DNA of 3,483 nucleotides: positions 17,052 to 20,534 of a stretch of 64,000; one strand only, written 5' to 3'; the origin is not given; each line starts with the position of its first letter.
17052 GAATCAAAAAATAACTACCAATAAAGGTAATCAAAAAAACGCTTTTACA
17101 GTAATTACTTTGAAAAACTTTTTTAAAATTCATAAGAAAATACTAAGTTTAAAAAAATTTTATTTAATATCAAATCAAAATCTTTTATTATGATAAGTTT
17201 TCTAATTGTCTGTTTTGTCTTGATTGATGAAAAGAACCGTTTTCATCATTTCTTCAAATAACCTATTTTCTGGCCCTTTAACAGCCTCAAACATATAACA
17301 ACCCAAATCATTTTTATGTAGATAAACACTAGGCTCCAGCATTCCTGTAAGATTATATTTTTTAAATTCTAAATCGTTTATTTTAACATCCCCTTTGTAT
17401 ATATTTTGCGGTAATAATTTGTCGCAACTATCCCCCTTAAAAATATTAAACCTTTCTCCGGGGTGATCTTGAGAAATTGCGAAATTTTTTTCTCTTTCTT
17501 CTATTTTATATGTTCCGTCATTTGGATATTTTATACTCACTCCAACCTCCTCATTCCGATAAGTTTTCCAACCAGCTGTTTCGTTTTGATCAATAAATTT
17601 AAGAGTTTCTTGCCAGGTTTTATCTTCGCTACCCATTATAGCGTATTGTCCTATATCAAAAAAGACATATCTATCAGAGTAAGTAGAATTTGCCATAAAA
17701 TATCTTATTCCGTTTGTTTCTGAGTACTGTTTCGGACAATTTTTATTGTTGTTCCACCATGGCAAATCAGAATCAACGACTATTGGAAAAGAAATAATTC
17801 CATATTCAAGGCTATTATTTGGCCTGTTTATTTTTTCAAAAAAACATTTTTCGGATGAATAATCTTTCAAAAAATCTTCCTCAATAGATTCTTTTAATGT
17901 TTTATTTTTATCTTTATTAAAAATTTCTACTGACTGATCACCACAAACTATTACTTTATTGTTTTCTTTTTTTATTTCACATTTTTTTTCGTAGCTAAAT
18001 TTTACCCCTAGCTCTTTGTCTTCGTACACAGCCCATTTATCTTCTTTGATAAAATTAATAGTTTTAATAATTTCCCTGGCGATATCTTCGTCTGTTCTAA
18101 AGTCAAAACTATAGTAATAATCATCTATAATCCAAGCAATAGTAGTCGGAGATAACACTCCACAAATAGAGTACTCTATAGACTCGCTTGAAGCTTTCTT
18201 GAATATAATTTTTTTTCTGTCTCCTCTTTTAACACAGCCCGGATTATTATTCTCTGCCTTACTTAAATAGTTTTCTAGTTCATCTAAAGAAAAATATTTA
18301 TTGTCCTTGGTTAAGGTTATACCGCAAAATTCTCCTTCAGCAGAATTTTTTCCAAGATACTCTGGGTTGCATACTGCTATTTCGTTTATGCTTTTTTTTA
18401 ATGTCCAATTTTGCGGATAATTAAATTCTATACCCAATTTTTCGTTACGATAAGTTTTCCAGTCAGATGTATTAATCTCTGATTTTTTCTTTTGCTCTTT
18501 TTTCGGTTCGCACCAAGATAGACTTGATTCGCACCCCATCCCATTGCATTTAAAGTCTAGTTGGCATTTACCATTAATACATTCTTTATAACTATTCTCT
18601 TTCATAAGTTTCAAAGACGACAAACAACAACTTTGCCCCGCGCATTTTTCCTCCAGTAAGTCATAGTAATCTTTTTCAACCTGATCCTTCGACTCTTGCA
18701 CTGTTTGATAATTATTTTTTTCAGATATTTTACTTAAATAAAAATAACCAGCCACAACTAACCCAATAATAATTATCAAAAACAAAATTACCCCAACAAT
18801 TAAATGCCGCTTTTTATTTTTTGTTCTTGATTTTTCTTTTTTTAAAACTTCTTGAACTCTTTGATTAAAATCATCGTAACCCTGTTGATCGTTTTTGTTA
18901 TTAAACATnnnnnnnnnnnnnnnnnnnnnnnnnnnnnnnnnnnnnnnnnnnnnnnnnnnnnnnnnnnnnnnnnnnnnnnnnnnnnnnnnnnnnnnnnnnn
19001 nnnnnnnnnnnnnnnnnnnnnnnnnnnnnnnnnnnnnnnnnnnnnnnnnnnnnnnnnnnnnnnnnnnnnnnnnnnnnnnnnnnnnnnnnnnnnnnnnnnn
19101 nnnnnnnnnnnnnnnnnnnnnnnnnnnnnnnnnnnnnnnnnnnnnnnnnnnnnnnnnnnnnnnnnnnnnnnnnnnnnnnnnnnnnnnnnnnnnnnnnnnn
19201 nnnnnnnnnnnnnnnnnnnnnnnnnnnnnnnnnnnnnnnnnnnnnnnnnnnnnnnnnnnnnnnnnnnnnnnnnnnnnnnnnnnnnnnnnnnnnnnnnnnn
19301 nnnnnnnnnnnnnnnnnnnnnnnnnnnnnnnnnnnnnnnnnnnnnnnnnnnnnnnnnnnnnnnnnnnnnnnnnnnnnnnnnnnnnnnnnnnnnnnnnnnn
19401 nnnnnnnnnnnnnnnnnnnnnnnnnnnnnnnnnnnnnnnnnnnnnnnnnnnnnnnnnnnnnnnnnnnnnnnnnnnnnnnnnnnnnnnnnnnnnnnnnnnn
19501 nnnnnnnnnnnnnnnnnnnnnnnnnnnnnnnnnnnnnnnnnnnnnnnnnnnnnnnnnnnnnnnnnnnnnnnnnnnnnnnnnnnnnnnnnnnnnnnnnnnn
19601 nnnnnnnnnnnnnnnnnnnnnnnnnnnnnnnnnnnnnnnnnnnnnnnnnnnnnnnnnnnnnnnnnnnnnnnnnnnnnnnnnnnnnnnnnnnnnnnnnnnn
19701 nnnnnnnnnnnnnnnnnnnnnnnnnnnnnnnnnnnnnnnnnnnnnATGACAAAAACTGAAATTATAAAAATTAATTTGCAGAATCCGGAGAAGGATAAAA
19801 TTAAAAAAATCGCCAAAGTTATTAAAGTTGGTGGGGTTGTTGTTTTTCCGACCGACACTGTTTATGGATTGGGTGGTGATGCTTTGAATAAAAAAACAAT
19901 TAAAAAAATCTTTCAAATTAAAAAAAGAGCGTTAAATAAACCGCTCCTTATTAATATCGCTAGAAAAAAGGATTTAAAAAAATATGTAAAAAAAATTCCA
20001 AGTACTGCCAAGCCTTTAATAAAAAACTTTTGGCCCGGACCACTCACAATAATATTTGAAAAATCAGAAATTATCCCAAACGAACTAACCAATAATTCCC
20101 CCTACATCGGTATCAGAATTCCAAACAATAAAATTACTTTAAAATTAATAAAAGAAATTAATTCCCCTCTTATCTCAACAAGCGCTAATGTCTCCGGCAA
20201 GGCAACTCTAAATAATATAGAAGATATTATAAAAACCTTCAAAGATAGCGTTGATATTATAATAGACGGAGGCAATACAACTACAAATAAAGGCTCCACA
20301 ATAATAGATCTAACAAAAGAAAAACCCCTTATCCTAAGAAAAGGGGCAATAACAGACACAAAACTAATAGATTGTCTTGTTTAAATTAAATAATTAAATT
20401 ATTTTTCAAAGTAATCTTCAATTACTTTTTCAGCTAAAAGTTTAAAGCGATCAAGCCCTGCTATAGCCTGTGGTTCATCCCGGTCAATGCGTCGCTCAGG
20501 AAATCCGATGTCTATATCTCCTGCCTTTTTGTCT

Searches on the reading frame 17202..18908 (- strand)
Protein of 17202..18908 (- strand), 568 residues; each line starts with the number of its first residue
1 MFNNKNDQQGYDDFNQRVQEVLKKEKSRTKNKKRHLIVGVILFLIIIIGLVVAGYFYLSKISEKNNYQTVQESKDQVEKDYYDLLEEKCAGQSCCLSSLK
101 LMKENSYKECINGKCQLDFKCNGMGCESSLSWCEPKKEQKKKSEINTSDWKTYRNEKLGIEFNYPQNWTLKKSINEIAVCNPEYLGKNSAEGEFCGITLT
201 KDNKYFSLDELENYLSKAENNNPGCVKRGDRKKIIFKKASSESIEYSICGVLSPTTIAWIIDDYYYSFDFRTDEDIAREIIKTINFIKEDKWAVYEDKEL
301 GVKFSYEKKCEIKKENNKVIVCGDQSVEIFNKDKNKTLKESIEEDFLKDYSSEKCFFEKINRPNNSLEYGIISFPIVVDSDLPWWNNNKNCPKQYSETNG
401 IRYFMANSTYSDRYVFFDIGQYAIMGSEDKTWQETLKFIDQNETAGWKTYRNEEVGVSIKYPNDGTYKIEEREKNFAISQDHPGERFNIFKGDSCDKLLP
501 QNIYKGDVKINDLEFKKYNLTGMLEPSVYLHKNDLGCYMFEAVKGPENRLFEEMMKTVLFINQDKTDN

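Call 87: search_protein_families(library=pfam, proteins=[window:17202-18908:-], max_evalue=0.001)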
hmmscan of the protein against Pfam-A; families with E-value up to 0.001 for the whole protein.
window:17202-18908:- (568 aa): 1 family
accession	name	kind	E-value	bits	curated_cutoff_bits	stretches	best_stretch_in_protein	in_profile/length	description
PF18933.6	PsbP_2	-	2.3e-09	38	27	1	139-224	33-115/184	PsbP-like protein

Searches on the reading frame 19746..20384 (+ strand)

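Call 87: search_protein_families(library=pfam, proteins=[window:19746-20384:+], max_evalue=0.001)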
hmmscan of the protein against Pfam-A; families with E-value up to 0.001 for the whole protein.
window:19746-20384:+ (212 aa): 1 family
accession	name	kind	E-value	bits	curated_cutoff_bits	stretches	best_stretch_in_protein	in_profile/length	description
PF01300.24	Sua5_yciO_yrdC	-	6.1e-60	202.2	25.1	1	25-200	2-178/178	Telomere recombination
